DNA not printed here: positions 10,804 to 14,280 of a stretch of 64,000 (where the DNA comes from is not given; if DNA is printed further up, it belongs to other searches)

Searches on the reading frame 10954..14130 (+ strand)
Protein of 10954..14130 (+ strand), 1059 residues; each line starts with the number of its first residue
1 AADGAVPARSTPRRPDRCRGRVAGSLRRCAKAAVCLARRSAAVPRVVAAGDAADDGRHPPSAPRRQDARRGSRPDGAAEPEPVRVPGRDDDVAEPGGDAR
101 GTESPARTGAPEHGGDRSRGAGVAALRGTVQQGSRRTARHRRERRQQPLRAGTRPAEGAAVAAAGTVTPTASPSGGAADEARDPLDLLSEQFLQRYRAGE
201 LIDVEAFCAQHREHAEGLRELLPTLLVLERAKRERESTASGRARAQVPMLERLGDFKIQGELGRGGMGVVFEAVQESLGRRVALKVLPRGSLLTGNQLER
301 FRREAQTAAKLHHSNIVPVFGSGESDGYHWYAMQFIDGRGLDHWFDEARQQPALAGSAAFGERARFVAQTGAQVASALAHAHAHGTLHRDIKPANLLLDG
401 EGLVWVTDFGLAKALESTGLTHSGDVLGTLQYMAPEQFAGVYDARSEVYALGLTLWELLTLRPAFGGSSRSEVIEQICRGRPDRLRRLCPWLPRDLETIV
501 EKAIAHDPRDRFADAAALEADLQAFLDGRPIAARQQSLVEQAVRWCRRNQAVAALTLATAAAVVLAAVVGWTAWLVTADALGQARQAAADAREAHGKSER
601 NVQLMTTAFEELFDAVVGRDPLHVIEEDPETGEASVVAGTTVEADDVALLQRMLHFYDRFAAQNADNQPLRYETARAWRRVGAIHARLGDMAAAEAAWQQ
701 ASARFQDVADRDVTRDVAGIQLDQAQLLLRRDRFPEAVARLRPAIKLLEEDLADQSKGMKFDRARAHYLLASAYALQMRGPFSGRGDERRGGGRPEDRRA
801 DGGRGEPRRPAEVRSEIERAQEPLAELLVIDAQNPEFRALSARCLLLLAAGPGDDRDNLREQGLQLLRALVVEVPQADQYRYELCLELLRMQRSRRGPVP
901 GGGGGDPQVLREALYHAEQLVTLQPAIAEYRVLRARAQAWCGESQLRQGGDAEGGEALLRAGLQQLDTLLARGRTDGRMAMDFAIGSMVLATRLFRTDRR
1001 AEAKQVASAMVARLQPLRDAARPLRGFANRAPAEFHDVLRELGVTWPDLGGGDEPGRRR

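Call 54: search_protein_families(library=pfam, proteins=[window:10954-14130:+], max_evalue=0.00001)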
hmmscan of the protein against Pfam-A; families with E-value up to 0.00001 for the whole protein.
window:10954-14130:+ (1059 aa): 3 families
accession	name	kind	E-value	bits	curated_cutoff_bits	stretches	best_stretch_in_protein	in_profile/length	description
PF00069.31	Pkinase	-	3e-39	135.5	31.7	1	257-517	2-257/263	Protein kinase domain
PF07714.23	PK_Tyr_Ser-Thr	-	2.5e-28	99.6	23.1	1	257-512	2-249/258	Protein tyrosine and serine/threonine kinase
PF13424.12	TPR_12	-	4.4e-06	27.2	30.1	1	673-750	1-77/77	Tetratricopeptide repeat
